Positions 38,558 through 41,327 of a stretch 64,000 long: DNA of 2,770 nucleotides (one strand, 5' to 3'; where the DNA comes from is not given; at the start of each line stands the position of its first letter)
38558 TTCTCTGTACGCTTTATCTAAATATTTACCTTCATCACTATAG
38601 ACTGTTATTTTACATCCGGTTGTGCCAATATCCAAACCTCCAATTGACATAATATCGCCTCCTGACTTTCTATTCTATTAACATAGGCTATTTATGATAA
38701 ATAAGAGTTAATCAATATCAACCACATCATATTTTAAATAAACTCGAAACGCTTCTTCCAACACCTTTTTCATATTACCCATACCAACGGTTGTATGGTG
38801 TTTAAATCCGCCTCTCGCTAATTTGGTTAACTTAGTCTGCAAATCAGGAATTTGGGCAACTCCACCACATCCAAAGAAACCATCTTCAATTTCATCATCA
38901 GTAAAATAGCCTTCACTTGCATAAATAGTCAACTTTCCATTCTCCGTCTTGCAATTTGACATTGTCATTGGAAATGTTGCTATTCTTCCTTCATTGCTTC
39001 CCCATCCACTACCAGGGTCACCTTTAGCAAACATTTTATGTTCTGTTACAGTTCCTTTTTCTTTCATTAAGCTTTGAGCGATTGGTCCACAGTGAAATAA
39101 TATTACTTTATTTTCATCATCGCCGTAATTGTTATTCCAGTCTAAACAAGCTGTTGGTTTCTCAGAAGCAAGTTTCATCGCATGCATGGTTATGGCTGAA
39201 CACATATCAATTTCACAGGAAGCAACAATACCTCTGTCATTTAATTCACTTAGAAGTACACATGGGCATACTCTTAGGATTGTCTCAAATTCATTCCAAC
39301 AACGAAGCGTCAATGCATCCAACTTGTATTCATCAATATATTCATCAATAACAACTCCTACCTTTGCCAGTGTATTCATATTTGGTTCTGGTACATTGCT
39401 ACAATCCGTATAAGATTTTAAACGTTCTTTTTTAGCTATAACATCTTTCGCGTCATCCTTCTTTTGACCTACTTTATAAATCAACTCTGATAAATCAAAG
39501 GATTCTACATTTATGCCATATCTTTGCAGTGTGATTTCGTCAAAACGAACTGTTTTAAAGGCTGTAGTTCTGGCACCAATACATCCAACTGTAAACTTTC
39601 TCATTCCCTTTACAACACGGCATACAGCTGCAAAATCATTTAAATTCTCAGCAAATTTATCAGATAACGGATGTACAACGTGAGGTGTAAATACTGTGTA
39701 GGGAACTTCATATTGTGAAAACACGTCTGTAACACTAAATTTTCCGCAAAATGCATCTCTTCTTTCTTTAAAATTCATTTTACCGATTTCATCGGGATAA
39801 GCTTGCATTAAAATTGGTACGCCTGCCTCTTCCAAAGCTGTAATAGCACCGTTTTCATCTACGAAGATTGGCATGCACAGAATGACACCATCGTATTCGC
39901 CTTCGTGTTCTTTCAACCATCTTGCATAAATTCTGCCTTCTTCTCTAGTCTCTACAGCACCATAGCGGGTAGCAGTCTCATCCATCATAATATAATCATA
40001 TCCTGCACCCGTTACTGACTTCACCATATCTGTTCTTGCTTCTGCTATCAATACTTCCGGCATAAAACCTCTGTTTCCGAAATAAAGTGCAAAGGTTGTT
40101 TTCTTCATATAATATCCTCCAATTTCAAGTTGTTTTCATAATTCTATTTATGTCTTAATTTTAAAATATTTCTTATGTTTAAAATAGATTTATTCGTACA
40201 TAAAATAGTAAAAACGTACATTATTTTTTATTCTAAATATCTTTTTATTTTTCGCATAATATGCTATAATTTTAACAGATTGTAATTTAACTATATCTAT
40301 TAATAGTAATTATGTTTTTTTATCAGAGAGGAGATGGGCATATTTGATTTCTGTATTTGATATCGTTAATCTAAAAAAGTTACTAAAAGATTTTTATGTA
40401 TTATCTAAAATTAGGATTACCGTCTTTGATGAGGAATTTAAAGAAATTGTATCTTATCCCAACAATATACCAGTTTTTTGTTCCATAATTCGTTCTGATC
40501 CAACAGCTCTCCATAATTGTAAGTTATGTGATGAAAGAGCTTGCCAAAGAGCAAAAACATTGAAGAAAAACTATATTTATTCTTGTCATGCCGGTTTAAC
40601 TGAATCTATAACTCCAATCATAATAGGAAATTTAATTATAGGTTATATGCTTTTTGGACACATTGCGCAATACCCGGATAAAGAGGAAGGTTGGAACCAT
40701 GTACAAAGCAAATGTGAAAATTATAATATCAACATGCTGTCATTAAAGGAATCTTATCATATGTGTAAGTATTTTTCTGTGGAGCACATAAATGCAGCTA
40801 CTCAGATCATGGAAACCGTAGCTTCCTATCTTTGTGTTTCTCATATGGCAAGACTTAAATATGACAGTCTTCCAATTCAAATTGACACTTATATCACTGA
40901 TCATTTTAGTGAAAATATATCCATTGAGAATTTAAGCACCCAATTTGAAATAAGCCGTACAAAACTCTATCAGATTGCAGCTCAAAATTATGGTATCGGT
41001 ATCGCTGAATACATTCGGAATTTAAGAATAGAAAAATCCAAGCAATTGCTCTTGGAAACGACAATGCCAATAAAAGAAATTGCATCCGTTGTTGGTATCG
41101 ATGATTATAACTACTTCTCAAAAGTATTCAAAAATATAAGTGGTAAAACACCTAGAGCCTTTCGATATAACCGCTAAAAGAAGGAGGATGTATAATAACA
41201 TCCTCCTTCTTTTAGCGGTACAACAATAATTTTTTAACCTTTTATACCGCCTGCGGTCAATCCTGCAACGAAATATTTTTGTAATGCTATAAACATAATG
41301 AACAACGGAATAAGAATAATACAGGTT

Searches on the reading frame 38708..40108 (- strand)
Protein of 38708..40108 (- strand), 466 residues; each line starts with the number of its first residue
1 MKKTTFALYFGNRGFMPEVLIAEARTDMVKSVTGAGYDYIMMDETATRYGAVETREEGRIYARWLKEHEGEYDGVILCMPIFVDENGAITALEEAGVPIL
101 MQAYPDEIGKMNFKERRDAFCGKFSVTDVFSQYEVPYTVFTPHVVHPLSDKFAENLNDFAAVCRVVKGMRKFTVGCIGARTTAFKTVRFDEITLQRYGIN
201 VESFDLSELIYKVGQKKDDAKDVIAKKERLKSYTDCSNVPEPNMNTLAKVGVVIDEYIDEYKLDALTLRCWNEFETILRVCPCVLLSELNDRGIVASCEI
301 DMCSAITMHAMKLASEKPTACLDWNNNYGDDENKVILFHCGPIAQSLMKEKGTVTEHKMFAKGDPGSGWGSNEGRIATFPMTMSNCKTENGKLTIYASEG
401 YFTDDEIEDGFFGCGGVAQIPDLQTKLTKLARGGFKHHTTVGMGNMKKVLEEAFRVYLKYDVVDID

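Call 14: search_protein_families(library=pfam, proteins=[window:38708-40108:-])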
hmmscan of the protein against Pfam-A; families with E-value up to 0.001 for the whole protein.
window:38708-40108:- (466 aa): 1 family
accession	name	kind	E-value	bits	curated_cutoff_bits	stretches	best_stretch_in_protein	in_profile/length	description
PF02952.23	Fucose_iso_C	-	1.9e-11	44.2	29.3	1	337-464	1-141/143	L-fucose isomerase, C-terminal domain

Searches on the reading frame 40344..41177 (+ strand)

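Call 14: search_protein_families(library=pfam, proteins=[window:40344-41177:+])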
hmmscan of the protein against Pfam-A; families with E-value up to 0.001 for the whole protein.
window:40344-41177:+ (277 aa): 3 families
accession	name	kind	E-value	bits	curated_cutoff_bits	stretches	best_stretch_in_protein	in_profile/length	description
PF10114.15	PocR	-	3.6e-31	108.5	23.9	1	4-165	2-159/162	Sensory domain found in PocR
PF12833.13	HTH_18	-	1.6e-18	67.2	33.6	1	197-274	1-78/80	Helix-turn-helix domain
PF00165.29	HTH_AraC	-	1.6e-14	54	26.6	1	239-274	7-41/42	Bacterial regulatory helix-turn-helix proteins, AraC family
